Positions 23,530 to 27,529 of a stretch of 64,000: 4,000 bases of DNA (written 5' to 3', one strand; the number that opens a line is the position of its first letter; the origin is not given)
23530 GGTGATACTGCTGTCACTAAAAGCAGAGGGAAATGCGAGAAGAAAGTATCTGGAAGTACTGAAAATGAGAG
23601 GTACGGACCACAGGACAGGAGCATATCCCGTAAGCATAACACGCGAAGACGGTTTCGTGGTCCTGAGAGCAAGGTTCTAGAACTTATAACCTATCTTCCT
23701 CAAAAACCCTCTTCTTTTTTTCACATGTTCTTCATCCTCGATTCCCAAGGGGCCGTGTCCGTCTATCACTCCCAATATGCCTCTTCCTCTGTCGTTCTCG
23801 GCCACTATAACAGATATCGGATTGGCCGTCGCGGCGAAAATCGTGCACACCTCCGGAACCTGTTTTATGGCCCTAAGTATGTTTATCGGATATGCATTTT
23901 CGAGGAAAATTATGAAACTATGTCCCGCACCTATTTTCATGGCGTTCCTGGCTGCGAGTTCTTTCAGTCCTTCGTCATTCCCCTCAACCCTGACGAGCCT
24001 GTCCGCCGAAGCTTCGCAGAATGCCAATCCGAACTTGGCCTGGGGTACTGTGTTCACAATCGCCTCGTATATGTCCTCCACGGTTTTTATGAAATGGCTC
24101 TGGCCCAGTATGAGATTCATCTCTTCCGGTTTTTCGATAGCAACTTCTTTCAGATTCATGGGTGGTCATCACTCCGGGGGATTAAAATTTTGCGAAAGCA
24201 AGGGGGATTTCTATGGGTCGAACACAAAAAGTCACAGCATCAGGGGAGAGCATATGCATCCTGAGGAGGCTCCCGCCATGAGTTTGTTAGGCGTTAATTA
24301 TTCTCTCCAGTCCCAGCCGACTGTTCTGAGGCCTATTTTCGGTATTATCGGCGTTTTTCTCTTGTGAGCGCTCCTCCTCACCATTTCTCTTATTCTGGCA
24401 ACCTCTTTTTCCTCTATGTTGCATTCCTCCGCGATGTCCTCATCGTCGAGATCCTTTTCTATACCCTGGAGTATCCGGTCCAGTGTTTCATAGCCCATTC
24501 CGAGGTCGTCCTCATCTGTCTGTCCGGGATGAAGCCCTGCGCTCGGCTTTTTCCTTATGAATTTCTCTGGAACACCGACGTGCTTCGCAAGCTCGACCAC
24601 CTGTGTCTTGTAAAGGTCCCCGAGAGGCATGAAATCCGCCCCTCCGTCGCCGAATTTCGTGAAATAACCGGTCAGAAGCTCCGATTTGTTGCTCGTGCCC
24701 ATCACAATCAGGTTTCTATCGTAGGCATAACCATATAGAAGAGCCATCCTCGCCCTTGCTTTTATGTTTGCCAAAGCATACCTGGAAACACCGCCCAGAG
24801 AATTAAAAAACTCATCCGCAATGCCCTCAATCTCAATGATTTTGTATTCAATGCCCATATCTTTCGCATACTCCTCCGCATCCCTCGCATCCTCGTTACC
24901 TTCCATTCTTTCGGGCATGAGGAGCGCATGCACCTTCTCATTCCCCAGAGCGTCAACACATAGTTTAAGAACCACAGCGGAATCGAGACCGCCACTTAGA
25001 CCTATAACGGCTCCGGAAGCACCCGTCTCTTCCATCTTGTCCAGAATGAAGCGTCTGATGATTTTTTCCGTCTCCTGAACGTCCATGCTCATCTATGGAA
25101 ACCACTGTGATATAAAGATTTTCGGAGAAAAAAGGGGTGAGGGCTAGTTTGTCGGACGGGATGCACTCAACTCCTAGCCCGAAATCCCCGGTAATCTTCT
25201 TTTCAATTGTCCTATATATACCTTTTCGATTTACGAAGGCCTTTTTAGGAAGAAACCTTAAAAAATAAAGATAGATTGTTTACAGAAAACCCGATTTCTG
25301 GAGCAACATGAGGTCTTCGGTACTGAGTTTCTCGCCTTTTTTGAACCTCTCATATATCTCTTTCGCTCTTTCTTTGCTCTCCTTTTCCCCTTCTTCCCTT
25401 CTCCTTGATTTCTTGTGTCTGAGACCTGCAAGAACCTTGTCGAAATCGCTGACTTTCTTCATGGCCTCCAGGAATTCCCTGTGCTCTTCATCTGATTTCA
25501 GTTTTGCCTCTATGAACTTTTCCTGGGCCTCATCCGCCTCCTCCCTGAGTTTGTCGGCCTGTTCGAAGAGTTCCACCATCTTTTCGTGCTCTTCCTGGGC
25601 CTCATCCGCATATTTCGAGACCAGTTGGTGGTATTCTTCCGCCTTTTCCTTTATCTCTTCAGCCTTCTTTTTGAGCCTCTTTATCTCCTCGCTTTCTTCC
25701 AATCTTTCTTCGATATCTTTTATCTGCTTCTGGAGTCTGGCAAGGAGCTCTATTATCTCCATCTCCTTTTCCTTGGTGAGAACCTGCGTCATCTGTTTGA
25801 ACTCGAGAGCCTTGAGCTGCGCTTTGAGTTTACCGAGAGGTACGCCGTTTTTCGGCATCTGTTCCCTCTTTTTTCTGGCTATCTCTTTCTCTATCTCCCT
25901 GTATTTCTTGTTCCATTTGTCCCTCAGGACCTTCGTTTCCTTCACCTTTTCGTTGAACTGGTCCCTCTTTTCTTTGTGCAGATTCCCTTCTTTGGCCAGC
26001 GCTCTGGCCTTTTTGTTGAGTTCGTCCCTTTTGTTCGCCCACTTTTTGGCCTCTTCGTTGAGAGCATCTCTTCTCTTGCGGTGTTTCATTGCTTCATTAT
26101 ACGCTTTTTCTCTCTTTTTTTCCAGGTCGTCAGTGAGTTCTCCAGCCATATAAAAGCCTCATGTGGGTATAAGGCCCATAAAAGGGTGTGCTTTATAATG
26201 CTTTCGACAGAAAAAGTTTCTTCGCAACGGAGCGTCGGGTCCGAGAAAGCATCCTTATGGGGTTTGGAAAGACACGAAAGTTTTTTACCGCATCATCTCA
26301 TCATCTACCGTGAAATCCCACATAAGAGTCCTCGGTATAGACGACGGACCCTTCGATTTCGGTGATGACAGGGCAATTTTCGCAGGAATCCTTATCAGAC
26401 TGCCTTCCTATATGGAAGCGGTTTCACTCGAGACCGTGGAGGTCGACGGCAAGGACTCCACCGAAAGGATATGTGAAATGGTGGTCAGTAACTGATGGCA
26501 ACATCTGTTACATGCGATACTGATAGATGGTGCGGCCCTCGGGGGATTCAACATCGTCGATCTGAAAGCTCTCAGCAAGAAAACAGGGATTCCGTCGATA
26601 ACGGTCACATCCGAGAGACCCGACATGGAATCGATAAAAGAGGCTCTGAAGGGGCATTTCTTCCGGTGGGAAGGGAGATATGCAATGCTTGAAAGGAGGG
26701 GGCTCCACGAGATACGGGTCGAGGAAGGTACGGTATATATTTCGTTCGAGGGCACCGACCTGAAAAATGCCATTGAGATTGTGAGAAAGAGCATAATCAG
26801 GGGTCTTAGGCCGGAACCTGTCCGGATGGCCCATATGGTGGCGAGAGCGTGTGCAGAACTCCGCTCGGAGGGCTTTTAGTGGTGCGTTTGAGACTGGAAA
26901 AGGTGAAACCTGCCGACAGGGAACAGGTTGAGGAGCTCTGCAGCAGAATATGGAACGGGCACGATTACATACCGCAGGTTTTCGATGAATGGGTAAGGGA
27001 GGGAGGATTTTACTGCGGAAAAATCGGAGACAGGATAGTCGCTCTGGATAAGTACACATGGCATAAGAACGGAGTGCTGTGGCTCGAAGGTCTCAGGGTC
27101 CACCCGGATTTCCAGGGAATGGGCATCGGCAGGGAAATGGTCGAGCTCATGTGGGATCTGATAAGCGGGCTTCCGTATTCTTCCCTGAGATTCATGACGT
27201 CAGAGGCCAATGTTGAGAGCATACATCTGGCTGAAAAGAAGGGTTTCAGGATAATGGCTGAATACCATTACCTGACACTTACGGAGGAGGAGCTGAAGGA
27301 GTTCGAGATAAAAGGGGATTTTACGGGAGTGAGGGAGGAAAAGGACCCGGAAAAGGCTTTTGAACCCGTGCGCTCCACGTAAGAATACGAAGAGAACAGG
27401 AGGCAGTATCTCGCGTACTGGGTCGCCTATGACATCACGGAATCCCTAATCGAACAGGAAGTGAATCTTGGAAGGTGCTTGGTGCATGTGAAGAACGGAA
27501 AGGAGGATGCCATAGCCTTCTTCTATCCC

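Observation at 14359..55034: Unusually high density of single-lesion gene disruptions of every kind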

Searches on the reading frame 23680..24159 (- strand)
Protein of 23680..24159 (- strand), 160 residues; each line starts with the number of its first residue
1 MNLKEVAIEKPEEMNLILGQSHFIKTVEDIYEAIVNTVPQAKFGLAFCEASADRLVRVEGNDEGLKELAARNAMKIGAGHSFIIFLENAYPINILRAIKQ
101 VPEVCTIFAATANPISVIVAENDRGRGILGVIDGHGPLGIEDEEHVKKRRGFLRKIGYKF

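Call 41: find_encoding_contigs(protein=window:23680-24159:-, flank=10000, max_places=10)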
Protein window:23680-24159:- (160 aa): no gene with exactly this product is on record in the collection.

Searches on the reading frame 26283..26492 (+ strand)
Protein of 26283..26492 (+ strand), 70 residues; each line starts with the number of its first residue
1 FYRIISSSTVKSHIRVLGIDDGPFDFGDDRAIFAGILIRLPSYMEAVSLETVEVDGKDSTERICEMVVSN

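Call 13: search_protein_families(library=pfam, proteins=[window:26283-26492:+], max_evalue=0.01)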
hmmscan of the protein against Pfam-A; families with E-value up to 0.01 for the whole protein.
window:26283-26492:+ (70 aa): 1 family
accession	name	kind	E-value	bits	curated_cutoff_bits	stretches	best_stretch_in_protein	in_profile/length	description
PF01949.23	Endo_dU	-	2.6e-13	50.2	32.7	1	13-68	2-59/182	Endonuclease dU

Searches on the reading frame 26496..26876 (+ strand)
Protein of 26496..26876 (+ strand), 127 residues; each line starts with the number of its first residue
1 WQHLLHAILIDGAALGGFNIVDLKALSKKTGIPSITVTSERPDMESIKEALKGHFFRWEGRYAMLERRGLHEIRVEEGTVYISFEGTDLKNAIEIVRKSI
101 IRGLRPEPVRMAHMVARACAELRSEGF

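Call 13: search_protein_families(library=pfam, proteins=[window:26496-26876:+], max_evalue=0.01)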
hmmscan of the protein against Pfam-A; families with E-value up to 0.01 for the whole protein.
window:26496-26876:+ (127 aa): 1 family
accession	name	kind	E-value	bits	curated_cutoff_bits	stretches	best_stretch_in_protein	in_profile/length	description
PF01949.23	Endo_dU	-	1.1e-33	116.6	32.7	1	5-119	66-181/182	Endonuclease dU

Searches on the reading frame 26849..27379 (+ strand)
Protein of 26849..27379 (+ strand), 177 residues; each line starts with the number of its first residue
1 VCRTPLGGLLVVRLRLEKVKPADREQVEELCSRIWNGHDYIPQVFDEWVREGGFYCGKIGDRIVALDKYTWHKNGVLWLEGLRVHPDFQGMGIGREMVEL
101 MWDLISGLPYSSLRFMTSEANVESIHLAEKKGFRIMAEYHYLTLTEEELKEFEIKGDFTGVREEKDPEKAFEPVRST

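Call 13: search_protein_families(library=pfam, proteins=[window:26849-27379:+], max_evalue=0.01)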
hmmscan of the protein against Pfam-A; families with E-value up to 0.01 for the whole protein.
window:26849-27379:+ (177 aa): 5 families
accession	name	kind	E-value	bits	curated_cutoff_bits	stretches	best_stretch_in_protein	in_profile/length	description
PF00583.31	Acetyltransf_1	-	7.5e-10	39.5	20.7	1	37-133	16-116/116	Acetyltransferase (GNAT) family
PF13508.13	Acetyltransf_7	-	6.2e-07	30.1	27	1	54-134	5-83/84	Acetyltransferase (GNAT) domain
PF13302.13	Acetyltransf_3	-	2.4e-06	28.7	25.4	1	20-134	30-138/138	Acetyltransferase (GNAT) domain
PF08445.16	FR47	-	0.00017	22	22.1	1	79-139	24-83/86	FR47-like protein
PF14542.12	Acetyltransf_CG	-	0.0051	17.3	30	0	63-102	11-50/80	GCN5-related N-acetyl-transferase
